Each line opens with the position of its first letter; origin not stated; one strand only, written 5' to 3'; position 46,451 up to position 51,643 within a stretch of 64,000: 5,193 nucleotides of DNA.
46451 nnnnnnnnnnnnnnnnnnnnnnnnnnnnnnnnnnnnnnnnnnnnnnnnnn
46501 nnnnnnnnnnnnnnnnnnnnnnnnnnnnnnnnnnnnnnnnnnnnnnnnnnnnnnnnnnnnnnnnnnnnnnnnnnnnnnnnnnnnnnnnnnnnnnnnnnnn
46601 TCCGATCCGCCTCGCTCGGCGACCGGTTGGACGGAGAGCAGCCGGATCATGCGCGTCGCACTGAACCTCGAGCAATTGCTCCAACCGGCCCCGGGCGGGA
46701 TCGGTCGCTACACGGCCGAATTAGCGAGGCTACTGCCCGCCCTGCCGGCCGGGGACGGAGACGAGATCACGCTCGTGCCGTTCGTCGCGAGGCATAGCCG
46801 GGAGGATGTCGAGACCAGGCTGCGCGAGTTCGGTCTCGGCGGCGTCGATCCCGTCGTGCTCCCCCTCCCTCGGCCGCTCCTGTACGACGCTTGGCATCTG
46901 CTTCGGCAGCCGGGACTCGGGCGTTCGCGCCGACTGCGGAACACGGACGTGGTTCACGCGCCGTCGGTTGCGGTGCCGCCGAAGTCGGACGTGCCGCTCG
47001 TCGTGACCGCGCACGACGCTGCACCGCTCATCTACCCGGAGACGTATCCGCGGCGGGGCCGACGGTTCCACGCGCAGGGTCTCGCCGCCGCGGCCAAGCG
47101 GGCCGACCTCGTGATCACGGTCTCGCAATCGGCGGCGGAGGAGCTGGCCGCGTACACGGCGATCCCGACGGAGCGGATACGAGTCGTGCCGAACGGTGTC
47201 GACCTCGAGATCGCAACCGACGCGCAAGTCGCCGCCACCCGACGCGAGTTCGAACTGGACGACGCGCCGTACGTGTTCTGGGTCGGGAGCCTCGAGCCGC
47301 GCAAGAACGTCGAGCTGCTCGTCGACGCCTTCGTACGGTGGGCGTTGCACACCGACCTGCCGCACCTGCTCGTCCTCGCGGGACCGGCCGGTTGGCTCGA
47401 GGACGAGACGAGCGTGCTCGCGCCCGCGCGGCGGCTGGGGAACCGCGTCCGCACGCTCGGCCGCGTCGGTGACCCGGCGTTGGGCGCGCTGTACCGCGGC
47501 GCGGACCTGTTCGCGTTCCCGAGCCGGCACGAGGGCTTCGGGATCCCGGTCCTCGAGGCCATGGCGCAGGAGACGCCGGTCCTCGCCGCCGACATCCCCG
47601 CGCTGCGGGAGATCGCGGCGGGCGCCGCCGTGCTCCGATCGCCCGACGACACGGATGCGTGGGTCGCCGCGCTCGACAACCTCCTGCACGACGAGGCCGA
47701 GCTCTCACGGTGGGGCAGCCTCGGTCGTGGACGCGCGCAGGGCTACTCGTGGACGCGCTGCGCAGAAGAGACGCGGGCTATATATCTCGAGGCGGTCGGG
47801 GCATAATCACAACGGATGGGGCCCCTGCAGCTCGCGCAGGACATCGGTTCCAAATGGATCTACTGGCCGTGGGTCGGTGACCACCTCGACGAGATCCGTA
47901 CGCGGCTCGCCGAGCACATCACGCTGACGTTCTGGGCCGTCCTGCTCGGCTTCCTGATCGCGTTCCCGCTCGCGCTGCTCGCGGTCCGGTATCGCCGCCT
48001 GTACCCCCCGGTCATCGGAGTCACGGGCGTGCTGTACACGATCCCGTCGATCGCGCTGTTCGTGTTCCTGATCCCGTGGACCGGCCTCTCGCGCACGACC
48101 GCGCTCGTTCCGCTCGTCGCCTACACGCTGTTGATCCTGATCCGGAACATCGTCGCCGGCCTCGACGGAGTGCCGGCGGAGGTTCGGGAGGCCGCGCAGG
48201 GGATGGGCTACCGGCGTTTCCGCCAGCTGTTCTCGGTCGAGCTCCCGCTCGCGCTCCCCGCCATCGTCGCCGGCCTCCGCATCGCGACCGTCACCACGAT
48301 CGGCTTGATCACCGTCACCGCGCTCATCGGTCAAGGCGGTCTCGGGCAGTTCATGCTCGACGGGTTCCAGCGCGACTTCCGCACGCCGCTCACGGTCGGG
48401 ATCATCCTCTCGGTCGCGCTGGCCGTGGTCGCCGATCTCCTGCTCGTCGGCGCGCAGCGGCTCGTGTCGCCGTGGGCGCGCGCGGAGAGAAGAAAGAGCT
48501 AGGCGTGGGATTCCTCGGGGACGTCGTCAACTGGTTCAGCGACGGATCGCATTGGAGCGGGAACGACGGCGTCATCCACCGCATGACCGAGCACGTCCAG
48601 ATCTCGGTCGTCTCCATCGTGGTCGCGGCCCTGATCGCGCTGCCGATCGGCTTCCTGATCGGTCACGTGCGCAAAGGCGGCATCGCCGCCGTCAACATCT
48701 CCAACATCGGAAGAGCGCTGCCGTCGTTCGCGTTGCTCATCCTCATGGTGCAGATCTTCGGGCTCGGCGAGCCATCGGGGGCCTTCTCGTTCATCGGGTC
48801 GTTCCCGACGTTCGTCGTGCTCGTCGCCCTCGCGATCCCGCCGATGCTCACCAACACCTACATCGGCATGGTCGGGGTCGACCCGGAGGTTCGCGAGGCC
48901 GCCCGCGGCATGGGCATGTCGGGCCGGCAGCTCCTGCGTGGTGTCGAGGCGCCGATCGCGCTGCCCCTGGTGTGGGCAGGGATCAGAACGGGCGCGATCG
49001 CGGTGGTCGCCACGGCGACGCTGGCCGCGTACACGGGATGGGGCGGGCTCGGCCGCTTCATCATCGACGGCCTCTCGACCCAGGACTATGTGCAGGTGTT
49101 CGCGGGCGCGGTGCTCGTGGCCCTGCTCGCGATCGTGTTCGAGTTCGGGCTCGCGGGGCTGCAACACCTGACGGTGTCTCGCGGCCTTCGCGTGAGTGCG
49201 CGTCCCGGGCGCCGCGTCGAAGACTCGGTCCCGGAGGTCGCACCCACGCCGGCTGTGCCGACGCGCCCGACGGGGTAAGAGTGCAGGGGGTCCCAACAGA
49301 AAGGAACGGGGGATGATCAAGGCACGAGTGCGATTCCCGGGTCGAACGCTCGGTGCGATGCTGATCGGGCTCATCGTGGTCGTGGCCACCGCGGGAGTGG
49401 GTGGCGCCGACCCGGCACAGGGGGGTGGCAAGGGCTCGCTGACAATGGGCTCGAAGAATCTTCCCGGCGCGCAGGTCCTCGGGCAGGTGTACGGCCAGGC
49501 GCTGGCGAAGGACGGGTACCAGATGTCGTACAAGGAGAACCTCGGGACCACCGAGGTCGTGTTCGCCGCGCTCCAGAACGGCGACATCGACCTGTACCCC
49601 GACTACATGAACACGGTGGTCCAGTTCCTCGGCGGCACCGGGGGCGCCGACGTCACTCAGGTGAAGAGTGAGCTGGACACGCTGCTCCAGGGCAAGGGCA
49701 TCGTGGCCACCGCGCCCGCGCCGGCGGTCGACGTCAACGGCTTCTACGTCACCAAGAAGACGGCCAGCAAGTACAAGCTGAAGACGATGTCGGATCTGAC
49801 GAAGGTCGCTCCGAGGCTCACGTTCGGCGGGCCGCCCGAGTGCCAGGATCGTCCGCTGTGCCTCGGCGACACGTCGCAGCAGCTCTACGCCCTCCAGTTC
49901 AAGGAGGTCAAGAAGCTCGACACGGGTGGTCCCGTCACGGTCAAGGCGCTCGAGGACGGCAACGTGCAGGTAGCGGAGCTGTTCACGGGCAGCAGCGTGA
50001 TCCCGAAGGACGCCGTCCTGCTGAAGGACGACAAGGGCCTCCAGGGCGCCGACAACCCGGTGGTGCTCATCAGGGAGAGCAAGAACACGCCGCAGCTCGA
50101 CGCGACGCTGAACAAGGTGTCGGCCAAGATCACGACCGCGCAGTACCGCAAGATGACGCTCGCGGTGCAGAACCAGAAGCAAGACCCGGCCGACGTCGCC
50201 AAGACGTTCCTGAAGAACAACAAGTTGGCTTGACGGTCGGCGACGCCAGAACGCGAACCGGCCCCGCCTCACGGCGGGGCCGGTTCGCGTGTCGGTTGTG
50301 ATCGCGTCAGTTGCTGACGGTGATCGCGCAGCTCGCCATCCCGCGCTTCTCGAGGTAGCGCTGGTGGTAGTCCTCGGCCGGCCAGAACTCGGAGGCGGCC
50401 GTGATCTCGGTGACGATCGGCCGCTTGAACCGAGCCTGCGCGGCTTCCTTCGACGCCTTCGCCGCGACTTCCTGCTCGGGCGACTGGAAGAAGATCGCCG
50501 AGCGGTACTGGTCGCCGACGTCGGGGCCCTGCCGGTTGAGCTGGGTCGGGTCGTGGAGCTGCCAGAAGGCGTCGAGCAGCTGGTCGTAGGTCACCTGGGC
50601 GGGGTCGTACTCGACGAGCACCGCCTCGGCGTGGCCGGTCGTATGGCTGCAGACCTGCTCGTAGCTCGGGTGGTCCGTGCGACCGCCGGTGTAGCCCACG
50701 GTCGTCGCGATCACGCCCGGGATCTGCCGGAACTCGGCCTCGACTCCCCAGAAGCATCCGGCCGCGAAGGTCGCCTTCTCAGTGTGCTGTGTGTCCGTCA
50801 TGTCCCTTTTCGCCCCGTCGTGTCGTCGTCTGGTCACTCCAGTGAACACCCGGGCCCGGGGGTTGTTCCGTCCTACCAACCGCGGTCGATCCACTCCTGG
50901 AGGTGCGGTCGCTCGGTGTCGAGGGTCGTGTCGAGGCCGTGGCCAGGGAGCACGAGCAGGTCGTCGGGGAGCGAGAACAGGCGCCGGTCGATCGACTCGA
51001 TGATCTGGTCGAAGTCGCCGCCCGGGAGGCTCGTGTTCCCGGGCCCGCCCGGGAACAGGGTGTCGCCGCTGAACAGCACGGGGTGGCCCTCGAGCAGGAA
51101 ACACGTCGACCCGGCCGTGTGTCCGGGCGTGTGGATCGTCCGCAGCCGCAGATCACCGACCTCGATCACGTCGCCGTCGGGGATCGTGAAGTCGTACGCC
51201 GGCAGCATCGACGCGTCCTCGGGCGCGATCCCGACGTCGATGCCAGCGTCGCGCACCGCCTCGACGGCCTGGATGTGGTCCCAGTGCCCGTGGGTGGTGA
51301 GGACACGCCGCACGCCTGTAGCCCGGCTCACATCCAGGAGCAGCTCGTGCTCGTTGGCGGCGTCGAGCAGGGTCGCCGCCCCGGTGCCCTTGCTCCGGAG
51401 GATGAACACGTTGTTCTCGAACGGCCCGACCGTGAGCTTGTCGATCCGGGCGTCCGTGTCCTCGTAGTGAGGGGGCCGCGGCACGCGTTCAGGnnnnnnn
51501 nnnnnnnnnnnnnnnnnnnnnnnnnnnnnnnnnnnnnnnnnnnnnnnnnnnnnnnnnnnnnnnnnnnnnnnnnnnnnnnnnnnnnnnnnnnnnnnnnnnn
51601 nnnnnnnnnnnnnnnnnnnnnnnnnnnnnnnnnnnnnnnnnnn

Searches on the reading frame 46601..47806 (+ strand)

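Call 56: search_protein_families(library=pfam, proteins=[window:46601-47806:+], max_evalue=0.001)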
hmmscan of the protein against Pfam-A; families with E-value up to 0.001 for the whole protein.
window:46601-47806:+ (401 aa): 6 families
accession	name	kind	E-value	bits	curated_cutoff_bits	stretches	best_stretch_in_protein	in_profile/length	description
PF00534.26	Glycos_transf_1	-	2.6e-29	102.4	26.4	1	217-375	9-169/172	Glycosyl transferases group 1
PF13692.12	Glyco_trans_1_4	-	2.9e-25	89.6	27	1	223-364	2-142/142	Glycosyl transferases group 1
PF13439.12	Glyco_transf_4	-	3e-23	83.1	28.5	1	31-203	1-169/170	Glycosyltransferase Family 4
PF20706.3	GT4-conflict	-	3.1e-12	46.6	26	1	164-389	143-383/385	Family 4 Glycosyltransferase in conflict systems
PF13579.12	Glyco_trans_4_4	-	1.6e-11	45.2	29.7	1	32-199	1-158/158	Glycosyl transferase 4-like domain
PF13524.12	Glyco_trans_1_2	-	0.00064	20.1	25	0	257-389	17-140/144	Glycosyl transferase-like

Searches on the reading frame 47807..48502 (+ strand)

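Call 23: search_protein_families(library=pfam, proteins=[window:47807-48502:+], max_evalue=0.01)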
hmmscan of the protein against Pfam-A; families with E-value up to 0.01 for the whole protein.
window:47807-48502:+ (231 aa): 1 family
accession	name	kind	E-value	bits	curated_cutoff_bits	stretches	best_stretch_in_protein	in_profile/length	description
PF00528.27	BPD_transp_1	-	2.8e-19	70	26.4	1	45-213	2-175/184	Binding-protein-dependent transport system inner membrane component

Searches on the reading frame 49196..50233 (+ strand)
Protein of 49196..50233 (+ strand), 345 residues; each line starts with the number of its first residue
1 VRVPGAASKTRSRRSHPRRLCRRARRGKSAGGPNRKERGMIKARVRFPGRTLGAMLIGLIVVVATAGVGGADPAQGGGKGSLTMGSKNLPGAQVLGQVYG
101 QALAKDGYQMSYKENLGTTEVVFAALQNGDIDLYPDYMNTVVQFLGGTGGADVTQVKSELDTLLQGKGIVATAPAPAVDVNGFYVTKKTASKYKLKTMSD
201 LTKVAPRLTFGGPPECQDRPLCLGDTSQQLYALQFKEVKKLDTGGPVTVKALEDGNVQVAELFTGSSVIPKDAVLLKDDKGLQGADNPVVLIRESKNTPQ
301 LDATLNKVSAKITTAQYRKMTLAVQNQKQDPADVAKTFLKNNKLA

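Call 23: search_protein_families(library=pfam, proteins=[window:49196-50233:+], max_evalue=0.01)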
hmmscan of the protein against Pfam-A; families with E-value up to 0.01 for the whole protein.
window:49196-50233:+ (345 aa): 1 family
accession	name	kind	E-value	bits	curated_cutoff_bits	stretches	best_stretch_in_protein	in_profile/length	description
PF04069.17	OpuAC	-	3.4e-44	151.8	21.2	1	81-341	2-257/257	Substrate binding domain of ABC-type glycine betaine transport system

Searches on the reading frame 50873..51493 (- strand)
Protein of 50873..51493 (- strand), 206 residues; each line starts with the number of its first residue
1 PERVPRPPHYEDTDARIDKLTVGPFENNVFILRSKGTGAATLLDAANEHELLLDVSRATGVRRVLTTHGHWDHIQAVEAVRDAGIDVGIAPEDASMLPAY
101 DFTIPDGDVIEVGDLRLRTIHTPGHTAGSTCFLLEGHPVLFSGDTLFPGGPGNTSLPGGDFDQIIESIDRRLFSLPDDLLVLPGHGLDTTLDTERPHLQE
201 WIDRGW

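Call 23: search_protein_families(library=pfam, proteins=[window:50873-51493:-], max_evalue=0.01)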
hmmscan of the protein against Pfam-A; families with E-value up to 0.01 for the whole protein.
window:50873-51493:- (206 aa): 2 families
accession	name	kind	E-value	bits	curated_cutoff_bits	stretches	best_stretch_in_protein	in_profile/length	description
PF00753.33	Lactamase_B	-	4.4e-19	69.6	22.7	1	23-185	2-196/196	Metallo-beta-lactamase superfamily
PF12706.13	Lactamase_B_2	-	0.0059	16.7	27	0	56-87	26-60/200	Beta-lactamase superfamily domain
